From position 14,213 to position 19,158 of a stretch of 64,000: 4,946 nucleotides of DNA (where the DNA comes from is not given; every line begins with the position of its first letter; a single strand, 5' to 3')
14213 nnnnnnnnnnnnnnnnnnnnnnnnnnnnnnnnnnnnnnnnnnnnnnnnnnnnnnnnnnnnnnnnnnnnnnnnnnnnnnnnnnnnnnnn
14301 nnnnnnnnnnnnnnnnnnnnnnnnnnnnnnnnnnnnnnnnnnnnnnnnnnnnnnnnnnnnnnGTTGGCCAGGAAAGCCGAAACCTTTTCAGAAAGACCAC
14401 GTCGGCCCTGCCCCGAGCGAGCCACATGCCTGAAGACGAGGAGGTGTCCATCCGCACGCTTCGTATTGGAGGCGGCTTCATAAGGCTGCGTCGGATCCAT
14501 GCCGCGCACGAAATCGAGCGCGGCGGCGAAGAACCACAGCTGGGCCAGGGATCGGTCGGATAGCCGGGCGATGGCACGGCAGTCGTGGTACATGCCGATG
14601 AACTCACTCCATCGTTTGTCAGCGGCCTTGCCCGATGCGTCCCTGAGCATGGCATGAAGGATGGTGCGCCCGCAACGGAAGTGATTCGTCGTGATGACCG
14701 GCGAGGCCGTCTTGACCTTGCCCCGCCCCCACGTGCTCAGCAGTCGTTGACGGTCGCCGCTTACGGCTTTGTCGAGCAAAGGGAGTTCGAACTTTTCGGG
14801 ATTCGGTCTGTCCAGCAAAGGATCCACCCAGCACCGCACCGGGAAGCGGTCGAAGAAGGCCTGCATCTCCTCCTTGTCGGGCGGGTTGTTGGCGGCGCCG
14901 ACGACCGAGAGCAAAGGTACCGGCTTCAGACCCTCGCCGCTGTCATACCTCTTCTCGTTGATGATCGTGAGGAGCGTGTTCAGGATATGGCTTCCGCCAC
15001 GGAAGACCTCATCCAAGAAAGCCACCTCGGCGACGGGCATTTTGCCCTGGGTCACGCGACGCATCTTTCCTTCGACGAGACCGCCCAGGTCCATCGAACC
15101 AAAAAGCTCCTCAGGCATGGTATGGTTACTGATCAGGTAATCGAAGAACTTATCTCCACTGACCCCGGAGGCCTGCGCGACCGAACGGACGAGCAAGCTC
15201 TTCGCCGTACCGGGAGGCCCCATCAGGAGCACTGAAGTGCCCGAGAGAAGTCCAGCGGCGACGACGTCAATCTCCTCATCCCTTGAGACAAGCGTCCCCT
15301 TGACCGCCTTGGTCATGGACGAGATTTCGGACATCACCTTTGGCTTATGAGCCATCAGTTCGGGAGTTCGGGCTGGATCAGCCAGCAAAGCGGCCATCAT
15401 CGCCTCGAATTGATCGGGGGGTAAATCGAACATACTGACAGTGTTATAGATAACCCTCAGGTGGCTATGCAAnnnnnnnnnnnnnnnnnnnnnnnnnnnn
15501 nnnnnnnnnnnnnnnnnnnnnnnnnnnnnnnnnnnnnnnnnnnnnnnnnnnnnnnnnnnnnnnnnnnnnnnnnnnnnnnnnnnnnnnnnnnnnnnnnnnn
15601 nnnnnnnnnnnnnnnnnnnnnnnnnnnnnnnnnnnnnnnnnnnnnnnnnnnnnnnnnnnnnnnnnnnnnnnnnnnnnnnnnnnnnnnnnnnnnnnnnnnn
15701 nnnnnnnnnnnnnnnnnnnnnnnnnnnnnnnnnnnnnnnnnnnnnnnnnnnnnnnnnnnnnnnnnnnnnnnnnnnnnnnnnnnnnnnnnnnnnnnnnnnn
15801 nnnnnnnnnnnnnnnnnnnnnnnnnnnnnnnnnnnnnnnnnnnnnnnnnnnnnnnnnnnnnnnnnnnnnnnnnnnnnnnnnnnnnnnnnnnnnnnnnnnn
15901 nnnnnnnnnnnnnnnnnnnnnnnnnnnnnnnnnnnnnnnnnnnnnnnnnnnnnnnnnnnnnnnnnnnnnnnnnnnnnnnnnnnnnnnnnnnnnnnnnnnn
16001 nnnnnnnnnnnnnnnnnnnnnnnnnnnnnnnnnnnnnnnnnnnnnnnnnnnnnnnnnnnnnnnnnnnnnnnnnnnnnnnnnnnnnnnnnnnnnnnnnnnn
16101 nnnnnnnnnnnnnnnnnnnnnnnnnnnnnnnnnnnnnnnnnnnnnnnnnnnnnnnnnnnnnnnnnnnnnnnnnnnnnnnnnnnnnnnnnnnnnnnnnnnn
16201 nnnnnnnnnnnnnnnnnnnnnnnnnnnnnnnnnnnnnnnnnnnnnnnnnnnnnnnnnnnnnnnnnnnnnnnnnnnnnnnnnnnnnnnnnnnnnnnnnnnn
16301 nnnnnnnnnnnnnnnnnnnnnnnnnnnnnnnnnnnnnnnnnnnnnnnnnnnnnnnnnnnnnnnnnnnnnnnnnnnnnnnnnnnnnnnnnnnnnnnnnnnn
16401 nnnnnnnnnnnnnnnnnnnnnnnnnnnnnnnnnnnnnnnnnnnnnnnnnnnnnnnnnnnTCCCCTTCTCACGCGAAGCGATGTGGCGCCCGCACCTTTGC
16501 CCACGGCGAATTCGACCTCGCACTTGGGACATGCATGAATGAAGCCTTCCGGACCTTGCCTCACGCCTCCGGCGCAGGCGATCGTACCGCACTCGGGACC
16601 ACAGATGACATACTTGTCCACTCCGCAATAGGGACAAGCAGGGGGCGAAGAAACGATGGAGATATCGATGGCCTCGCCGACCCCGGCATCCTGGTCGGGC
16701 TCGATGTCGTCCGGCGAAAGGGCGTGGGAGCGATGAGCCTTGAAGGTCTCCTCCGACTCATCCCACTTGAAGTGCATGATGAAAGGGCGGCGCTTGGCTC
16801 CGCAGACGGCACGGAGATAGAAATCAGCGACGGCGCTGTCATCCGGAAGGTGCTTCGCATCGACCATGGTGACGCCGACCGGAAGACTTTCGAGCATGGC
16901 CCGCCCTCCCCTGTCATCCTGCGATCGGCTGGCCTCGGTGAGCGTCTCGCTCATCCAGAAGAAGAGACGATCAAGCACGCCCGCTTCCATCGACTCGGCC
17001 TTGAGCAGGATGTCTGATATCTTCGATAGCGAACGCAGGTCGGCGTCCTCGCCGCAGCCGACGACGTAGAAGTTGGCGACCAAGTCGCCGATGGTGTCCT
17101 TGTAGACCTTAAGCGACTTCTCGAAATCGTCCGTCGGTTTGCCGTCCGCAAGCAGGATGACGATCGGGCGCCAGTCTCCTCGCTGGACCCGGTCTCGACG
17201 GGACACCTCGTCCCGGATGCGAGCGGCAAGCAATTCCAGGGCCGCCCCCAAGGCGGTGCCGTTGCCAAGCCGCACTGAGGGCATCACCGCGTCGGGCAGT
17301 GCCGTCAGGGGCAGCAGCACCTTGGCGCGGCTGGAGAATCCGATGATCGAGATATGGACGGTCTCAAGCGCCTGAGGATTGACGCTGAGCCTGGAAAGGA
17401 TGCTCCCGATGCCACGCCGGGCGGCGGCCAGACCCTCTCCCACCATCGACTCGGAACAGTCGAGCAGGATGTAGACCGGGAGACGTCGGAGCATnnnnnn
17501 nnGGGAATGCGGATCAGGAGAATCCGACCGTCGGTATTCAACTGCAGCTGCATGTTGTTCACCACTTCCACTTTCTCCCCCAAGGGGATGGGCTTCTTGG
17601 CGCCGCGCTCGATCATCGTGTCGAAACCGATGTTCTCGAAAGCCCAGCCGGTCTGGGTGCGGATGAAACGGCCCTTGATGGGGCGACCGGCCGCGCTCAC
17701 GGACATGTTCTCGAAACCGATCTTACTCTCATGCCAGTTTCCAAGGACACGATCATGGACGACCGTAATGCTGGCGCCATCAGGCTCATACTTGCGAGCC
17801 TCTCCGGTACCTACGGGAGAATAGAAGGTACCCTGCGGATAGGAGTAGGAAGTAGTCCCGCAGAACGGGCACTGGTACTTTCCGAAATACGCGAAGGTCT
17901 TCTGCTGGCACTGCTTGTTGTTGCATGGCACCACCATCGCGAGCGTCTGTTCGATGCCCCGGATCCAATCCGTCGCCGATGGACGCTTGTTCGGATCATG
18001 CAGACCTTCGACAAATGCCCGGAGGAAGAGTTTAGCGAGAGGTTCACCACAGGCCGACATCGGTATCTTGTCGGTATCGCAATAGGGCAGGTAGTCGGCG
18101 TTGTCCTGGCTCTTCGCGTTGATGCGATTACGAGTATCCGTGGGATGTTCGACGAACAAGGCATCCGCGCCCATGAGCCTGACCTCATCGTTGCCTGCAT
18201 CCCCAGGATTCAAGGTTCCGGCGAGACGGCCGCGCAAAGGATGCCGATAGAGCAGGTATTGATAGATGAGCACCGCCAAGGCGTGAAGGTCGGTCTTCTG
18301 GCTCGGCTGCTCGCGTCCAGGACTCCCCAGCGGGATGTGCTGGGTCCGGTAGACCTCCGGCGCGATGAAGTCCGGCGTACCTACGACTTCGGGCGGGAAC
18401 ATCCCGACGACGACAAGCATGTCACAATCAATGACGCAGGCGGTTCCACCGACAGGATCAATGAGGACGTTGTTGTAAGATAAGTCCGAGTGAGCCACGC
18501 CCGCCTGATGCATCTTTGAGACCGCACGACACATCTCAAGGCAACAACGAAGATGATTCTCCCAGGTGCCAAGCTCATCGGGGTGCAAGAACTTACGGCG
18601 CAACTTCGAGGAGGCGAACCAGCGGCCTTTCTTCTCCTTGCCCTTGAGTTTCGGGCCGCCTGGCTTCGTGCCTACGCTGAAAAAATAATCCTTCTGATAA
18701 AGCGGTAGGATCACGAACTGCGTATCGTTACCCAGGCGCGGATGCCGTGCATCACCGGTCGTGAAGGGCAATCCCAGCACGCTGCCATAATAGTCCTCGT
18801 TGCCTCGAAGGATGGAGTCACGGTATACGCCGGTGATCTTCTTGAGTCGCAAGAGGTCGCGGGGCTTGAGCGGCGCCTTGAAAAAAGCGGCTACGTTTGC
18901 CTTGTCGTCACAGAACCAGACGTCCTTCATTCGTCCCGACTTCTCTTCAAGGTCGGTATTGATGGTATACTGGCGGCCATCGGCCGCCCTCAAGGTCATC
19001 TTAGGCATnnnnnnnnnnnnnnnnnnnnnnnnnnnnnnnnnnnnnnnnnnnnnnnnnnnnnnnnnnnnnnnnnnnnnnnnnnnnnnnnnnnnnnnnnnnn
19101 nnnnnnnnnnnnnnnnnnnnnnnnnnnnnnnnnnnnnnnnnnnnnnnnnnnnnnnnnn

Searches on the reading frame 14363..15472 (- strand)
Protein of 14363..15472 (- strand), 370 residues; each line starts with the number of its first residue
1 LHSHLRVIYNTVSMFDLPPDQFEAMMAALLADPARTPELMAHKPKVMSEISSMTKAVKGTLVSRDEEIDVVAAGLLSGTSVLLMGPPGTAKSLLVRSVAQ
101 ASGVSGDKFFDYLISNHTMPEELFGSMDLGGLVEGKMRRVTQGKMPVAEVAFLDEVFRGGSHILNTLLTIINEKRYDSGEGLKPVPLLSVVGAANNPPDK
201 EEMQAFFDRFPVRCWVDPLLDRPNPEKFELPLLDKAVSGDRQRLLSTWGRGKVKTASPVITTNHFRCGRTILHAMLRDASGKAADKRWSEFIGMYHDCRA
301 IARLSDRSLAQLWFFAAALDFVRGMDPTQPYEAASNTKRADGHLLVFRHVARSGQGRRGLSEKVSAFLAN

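Call 84: search_protein_families(library=pfam, proteins=[window:14363-15472:-], max_evalue=0.001)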
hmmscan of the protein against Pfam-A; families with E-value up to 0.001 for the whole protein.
window:14363-15472:- (370 aa): 6 families
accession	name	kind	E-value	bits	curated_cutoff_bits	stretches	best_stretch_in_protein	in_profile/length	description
PF20030.5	bpMoxR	-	4.2e-50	170.1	27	1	50-219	3-169/205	MoxR domain in the MoxR-vWA-beta-propeller ternary systems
PF07728.20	AAA_5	-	2.4e-21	76.6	22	1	81-210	2-139/139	AAA domain (dynein-related subfamily)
PF00004.35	AAA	-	2e-07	31.9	21.2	1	81-216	1-129/131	ATPase family associated with various cellular activities (AAA)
PF07726.17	AAA_3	-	3.5e-05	24.1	27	1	81-202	2-117/131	ATPase family associated with various cellular activities (AAA)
PF00158.32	Sigma54_activat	-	6e-05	23.2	20.2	1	74-178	18-124/168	Sigma-54 interaction domain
PF13191.12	AAA_16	-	0.00029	21.8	32.6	0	61-101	2-47/167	AAA ATPase domain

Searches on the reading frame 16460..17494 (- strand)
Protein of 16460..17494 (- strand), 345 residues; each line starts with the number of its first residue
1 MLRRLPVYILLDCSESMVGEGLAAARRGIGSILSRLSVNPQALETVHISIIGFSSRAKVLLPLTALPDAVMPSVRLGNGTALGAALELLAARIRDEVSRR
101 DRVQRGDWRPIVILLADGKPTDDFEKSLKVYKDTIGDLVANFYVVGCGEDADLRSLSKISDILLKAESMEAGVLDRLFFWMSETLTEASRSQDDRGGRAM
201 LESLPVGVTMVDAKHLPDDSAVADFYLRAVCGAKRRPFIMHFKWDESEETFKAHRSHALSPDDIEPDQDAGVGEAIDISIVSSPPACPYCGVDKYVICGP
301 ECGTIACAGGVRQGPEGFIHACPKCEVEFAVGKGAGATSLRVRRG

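Call 9: search_protein_families(library=pfam, proteins=[window:16460-17494:-], max_evalue=0.01)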
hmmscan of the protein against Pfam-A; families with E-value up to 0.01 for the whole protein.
window:16460-17494:- (345 aa): 3 families
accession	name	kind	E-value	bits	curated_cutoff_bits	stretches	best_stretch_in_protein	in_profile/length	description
PF00092.34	VWA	-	1.6e-14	54.9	23.8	1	7-160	2-151/174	von Willebrand factor type A domain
PF13519.12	VWA_2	-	1.4e-08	35.8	27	1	7-118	1-106/107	von Willebrand factor type A domain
PF15616.11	TerY_C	-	4.6e-05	23.9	28.4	1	267-345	57-127/129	TerY-C metal binding domain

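Call 19: search_protein_families(library=padloc, proteins=[window:16460-17494:-], max_evalue=0.01)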
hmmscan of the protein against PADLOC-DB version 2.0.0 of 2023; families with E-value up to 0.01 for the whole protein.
window:16460-17494:- (345 aa): 0 families

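Call 67: search_protein_families(library=ncbifam, proteins=[window:16460-17494:-], max_evalue=0.01)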
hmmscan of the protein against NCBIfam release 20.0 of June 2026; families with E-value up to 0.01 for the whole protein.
window:16460-17494:- (345 aa): 1 family
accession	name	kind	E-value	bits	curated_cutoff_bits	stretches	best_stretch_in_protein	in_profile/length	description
TIGR02442.1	Cob-chelat-sub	hypoth_equivalog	0.001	17.6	779.45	1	7-147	475-615/641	putative cobaltochelatase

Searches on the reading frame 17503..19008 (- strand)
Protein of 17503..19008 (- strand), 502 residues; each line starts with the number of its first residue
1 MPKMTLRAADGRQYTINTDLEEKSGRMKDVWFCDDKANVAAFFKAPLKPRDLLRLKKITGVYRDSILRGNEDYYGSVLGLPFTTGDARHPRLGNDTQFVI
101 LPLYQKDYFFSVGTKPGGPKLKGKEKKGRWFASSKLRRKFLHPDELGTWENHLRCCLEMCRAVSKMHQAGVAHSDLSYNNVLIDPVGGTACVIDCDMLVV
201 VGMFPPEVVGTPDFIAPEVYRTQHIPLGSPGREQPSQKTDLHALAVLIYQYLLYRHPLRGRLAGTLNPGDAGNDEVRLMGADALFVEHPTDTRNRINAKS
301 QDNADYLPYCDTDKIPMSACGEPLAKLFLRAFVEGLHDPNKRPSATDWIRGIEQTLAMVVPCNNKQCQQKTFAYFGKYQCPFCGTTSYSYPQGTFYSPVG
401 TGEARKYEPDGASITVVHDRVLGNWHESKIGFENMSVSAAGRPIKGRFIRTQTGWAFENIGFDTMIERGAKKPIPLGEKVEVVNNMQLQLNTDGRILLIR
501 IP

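Call 9: search_protein_families(library=pfam, proteins=[window:17503-19008:-], max_evalue=0.01)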
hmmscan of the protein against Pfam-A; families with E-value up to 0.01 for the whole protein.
window:17503-19008:- (502 aa): 2 families
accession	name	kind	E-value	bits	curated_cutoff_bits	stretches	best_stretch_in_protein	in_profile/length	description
PF00069.31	Pkinase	-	8e-10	39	31.7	1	155-261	103-200/263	Protein kinase domain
PF06293.20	Kdo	-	0.0074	16.2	21.3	0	159-196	127-167/207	Lipopolysaccharide kinase (Kdo/WaaP) family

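Call 19: search_protein_families(library=padloc, proteins=[window:17503-19008:-], max_evalue=0.01)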
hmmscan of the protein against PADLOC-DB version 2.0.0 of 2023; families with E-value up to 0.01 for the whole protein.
window:17503-19008:- (502 aa): 12 families
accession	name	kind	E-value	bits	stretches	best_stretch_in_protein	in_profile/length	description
PDLC04138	mad6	-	3.7e-08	30.7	1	148-262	151-260/659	mads_6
PDLC04042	PD-T4-6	-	8.7e-08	30.1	1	149-261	108-215/292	-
PDLC03920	MkoA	-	2e-06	24.4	1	142-264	104-222/1112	-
PDLC04053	PD-T4-6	-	7.5e-06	23.6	1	149-259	109-212/311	-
PDLC04047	PD-T4-6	-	1.2e-05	22.6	1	153-261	114-215/327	-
PDLC02513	PglW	-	0.00011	17.6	1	150-263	571-674/1413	PglW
PDLC03921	MkoA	-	0.00012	17.9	1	148-195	585-632/1607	-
PDLC04041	PD-T4-6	-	0.00033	18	1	158-258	137-234/443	-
PDLC04059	PD-T4-6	-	0.00035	17.8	1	150-194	110-154/433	-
PDLC04043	PD-T4-6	-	0.0015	15.6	1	157-260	122-219/452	-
PDLC04039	PD-T4-6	-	0.0023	15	1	159-266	123-223/458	-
PDLC04064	PD-T4-6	-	0.0029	14.6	1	159-265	128-227/369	-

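Call 67: search_protein_families(library=ncbifam, proteins=[window:17503-19008:-], max_evalue=0.01)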
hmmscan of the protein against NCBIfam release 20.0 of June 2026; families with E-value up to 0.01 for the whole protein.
window:17503-19008:- (502 aa): 10 families
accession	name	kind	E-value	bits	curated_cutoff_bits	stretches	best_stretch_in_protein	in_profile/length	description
NF038150.1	lanthi_synth_IV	equivalog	8.7e-10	37.6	650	1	148-252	296-390/851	class IV lanthionine synthetase LanL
NF038151.1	lanthi_synth_III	equivalog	1.4e-08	33.6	575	1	152-253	338-424/833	class III lanthionine synthetase LanKC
NF009651.0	PRK13184.1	equivalog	1.5e-06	26.5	839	1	158-260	121-233/932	serine/threonine-protein kinase PknD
NF002475.0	PRK01723.1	equivalog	2.9e-05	23.2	142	1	159-196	152-188/241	3-deoxy-D-manno-octulosonic acid kinase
NF047741.1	antiphage_MADS6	equivalog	3.4e-05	22.6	460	1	130-258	279-403/612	methylation-associated defense system protein kinase MAD6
TIGR03724.2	arch_bud32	equivalog_domain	0.00015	21.3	125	1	154-196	89-129/193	KEOPS complex kinase/ATPase Bud32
NF011464.0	PRK14879.1-7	equivalog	0.00058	19.7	246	1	149-184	102-137/221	Kae1-associated kinase Bud32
NF033483.0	PknB_PASTA_kin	equivalog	0.00064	18.9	450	1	149-260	106-210/563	Stk1 family PASTA domain-containing Ser/Thr kinase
NF041645.1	prot_kin_PA4780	equivalog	0.0057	16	350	1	156-194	149-185/274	PA4780 family RIO1-like protein kinase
NF041408.1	XopAU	subfamily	0.0076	15.9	450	0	162-216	340-392/498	XopAU family type III secretion system effector serine/threonine kinase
